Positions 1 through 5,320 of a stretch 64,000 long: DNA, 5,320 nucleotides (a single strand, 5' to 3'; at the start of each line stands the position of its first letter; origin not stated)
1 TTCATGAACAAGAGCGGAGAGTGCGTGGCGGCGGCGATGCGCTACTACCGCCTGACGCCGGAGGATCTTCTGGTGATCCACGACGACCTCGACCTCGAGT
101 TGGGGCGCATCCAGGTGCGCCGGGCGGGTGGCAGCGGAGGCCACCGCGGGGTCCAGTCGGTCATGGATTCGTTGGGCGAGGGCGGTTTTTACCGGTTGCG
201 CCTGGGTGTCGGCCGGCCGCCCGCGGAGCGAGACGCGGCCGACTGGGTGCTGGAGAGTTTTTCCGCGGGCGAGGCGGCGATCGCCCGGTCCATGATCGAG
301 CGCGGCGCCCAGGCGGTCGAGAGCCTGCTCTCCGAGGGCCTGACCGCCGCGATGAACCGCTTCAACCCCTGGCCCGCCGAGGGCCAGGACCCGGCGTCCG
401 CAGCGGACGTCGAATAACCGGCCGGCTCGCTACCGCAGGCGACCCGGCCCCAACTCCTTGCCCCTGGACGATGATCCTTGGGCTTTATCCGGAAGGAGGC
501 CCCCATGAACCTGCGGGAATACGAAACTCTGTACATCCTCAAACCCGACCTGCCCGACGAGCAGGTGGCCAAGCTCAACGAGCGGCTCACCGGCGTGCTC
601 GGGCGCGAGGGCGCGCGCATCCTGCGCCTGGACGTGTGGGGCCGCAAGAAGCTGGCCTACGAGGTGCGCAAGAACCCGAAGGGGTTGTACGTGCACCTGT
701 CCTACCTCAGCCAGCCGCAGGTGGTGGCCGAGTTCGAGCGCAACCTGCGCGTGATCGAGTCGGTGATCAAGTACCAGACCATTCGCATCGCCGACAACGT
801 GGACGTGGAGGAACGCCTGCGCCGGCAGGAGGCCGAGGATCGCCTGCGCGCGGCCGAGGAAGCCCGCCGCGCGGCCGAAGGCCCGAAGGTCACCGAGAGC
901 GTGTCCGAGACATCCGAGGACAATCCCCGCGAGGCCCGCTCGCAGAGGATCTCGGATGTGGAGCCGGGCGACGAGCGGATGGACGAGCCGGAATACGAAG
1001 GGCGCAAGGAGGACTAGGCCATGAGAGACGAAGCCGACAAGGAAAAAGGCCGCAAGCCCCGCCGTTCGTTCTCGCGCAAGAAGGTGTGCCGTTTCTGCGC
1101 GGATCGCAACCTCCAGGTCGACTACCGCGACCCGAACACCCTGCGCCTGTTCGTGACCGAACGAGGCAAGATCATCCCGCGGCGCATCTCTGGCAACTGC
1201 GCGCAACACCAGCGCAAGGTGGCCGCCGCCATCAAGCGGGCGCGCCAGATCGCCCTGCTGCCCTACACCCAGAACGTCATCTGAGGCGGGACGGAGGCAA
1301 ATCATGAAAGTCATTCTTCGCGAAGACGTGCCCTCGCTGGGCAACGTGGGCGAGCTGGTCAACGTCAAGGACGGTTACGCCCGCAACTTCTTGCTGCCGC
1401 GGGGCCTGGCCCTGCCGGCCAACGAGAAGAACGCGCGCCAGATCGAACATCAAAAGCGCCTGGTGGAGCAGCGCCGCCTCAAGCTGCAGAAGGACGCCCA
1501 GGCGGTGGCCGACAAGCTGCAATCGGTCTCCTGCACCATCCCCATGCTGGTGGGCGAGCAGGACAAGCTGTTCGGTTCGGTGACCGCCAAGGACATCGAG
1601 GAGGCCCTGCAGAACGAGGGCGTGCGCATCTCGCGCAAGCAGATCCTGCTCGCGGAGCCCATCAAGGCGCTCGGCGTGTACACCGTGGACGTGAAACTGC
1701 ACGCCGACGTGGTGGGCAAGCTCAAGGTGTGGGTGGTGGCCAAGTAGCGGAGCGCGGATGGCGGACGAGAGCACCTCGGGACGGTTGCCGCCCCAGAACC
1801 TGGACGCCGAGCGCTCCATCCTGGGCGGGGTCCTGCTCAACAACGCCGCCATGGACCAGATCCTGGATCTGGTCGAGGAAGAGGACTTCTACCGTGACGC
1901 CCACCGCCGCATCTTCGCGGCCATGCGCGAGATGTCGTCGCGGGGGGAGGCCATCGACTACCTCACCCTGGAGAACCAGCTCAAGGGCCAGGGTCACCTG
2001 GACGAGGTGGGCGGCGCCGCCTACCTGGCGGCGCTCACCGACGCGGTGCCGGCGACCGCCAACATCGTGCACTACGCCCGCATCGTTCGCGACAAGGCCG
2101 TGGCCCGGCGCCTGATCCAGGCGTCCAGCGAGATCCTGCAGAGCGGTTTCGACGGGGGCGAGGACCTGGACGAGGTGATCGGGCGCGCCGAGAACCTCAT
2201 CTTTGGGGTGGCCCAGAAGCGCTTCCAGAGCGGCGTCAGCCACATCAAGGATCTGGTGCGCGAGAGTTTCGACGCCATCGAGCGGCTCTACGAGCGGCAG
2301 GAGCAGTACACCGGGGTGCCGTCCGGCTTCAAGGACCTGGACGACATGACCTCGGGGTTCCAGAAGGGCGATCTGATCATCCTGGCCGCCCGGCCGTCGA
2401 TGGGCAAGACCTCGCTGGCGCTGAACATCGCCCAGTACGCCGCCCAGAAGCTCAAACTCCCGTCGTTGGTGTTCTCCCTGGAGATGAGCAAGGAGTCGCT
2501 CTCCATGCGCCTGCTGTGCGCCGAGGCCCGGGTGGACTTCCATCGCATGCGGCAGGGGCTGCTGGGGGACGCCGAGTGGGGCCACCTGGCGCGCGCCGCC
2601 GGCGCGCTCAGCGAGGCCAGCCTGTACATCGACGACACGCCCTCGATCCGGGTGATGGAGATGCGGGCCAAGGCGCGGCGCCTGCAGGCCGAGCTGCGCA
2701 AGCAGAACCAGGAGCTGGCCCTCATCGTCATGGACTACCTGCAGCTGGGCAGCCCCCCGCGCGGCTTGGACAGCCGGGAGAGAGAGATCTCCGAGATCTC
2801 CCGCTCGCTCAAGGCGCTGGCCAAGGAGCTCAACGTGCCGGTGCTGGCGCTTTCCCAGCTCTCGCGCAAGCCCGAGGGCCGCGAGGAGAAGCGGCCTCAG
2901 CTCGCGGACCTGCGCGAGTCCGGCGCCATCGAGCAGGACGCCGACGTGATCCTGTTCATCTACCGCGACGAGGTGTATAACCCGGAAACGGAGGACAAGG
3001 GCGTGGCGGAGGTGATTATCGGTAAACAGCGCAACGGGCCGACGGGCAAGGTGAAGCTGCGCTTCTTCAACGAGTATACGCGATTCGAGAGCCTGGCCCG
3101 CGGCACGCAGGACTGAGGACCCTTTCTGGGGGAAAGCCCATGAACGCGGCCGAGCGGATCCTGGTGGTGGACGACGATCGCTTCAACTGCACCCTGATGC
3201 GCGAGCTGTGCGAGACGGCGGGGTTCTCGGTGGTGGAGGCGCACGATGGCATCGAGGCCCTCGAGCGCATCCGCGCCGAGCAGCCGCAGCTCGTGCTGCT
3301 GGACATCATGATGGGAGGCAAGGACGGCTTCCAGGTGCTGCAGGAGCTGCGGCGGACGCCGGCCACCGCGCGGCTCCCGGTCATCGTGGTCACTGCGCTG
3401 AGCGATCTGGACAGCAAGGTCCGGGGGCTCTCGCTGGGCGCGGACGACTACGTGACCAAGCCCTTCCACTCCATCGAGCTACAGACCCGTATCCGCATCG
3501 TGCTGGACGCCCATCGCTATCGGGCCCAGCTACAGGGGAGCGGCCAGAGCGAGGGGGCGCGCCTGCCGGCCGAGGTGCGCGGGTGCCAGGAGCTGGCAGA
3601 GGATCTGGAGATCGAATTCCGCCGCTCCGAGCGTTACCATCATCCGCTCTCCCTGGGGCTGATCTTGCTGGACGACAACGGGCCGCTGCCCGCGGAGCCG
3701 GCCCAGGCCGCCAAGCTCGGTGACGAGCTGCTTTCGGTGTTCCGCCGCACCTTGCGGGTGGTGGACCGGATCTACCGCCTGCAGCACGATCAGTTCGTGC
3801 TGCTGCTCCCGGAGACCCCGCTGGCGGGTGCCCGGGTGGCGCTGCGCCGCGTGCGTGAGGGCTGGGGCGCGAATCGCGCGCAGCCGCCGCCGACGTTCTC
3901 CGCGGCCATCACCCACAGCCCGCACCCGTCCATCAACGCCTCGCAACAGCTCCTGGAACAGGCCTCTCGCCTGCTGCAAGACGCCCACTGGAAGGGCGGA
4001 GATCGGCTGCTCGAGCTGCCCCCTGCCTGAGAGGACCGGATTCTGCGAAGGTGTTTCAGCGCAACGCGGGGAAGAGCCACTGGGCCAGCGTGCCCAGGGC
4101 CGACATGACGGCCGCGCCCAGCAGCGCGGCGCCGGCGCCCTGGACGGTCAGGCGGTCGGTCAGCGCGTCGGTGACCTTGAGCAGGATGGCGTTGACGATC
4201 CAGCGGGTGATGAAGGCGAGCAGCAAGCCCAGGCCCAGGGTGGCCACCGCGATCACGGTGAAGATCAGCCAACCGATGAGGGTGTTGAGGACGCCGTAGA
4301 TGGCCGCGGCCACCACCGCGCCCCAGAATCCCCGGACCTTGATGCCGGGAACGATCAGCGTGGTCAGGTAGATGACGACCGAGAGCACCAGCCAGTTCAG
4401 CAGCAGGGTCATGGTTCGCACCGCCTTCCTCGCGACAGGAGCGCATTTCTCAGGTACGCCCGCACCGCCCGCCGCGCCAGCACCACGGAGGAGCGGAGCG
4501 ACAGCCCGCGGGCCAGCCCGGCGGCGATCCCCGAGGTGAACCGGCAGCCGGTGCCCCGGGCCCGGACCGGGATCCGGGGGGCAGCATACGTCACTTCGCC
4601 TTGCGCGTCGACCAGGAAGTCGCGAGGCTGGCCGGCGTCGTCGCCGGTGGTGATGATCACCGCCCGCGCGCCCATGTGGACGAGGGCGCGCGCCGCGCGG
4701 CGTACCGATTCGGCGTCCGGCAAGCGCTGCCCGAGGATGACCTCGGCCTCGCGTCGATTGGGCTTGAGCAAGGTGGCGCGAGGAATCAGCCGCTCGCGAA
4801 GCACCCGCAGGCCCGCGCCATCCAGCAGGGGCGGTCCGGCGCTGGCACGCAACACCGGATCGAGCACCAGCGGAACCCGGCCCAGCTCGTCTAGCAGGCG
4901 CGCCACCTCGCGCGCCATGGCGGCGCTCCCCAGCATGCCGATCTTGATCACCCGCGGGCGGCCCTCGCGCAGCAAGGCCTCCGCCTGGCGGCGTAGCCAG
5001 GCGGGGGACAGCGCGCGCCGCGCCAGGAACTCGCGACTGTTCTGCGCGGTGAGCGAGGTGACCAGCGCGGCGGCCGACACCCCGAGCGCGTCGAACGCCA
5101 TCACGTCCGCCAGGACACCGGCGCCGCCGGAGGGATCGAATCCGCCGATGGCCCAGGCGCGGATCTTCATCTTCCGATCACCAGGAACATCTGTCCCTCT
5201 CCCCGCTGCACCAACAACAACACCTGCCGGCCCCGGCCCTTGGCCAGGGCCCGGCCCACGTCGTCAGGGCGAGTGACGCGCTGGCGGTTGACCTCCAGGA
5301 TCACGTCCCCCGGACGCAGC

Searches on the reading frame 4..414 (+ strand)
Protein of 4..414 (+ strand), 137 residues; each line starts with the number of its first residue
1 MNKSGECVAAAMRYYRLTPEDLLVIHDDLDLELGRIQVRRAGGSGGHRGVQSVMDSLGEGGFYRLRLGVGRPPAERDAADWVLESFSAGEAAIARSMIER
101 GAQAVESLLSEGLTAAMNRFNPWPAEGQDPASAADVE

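Call 45: search_protein_families(library=pfam, proteins=[window:4-414:+], max_evalue=0.001)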
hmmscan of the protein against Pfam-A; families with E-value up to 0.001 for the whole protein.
window:4-414:+ (137 aa): 1 family
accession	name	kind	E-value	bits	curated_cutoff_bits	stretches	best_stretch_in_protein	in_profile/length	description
PF01195.25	Pept_tRNA_hydro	-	3.1e-39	135.2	27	1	1-121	63-183/183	Peptidyl-tRNA hydrolase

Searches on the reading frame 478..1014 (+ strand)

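Call 45: search_protein_families(library=pfam, proteins=[window:478-1014:+], max_evalue=0.001)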
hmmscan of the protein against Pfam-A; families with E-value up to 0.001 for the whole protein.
window:478-1014:+ (179 aa): 1 family
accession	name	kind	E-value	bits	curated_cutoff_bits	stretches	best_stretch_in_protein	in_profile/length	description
PF01250.22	Ribosomal_S6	-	8.5e-26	90.4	27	1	14-103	1-90/90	Ribosomal protein S6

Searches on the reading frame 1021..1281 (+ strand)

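Call 57: search_protein_families(library=pfam, proteins=[window:1021-1281:+], max_evalue=0.001)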
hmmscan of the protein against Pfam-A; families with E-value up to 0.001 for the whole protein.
window:1021-1281:+ (87 aa): 1 family
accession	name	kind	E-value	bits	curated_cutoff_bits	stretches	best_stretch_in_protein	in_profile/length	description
PF01084.26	Ribosomal_S18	-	2.7e-26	91.9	21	1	30-80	2-52/52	Ribosomal protein S18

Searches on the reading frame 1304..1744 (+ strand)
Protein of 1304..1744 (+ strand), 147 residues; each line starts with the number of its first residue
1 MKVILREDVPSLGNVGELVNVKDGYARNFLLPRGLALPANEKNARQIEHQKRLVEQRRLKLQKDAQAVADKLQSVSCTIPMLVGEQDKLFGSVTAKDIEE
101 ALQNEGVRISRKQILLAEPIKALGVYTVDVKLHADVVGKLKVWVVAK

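Call 45: search_protein_families(library=pfam, proteins=[window:1304-1744:+], max_evalue=0.001)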
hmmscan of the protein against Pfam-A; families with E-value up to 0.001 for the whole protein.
window:1304-1744:+ (147 aa): 2 families
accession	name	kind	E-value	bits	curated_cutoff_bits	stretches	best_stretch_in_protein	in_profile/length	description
PF03948.19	Ribosomal_L9_C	-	1.8e-28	99.2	23.2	1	64-146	2-86/86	Ribosomal protein L9, C-terminal domain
PF01281.25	Ribosomal_L9_N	-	3.3e-23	81.4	20.7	1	1-46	1-46/47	Ribosomal protein L9, N-terminal domain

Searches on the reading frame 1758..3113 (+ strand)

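Call 45: search_protein_families(library=pfam, proteins=[window:1758-3113:+], max_evalue=0.001)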
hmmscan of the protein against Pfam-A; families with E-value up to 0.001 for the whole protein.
window:1758-3113:+ (452 aa): 4 families
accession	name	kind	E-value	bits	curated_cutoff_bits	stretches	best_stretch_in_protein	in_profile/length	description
PF03796.21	DnaB_C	-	7.2e-107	357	27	1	186-444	1-254/255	DnaB-like helicase C terminal domain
PF00772.26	DnaB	-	3.3e-36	123.9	23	1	11-112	2-103/103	DnaB-like helicase N terminal domain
PF13481.12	AAA_25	-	5.9e-09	36.3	27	1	194-369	22-191/195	AAA domain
PF06745.19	ATPase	-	0.00014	21.7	26.6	0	187-251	1-66/231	KaiC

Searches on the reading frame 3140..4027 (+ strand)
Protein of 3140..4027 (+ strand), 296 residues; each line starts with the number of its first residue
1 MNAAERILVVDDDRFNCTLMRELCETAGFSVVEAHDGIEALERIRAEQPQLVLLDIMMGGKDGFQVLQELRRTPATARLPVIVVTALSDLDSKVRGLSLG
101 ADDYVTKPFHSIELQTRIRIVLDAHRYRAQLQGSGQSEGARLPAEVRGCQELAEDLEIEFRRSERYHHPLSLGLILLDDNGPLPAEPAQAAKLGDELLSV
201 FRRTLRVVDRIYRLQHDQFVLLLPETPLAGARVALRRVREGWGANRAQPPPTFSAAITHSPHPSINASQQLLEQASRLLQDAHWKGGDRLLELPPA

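Call 45: search_protein_families(library=pfam, proteins=[window:3140-4027:+], max_evalue=0.001)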
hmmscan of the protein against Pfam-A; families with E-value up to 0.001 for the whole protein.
window:3140-4027:+ (296 aa): 2 families
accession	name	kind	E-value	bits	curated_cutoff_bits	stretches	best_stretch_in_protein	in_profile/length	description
PF00072.30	Response_reg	-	1.7e-29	102.6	30.2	1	7-119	1-111/111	Response regulator receiver domain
PF00990.26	GGDEF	-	4.9e-05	23.6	23.8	1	193-287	54-159/161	Diguanylate cyclase, GGDEF domain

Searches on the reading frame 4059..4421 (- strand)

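Call 45: search_protein_families(library=pfam, proteins=[window:4059-4421:-], max_evalue=0.001)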
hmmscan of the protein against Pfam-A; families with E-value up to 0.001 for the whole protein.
window:4059-4421:- (121 aa): 1 family
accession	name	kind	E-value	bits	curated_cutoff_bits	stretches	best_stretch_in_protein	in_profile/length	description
PF04020.18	Phage_holin_4_2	-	1.2e-15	58.4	28.8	1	4-110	1-103/105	Mycobacterial 4 TMS phage holin, superfamily IV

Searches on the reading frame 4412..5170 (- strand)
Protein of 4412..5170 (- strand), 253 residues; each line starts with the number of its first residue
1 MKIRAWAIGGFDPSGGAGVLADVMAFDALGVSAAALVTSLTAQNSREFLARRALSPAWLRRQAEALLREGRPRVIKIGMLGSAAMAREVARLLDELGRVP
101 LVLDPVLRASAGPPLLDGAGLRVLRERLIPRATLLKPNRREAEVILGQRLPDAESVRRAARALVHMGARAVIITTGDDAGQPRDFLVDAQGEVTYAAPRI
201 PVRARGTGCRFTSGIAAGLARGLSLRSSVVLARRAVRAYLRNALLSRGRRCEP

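Call 45: search_protein_families(library=pfam, proteins=[window:4412-5170:-], max_evalue=0.001)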
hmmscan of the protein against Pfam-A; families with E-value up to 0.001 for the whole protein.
window:4412-5170:- (253 aa): 3 families
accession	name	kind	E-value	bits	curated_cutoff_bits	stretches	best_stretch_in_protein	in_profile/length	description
PF08543.17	Phos_pyr_kin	-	3.1e-60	204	27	1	12-244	1-236/246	Phosphomethylpyrimidine kinase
PF00294.29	PfkB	-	3.3e-14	53.4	25.8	1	46-233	103-283/302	pfkB family carbohydrate kinase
PF13579.12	Glyco_trans_4_4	-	0.00018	22.3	29.7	0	155-219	6-67/158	Glycosyl transferase 4-like domain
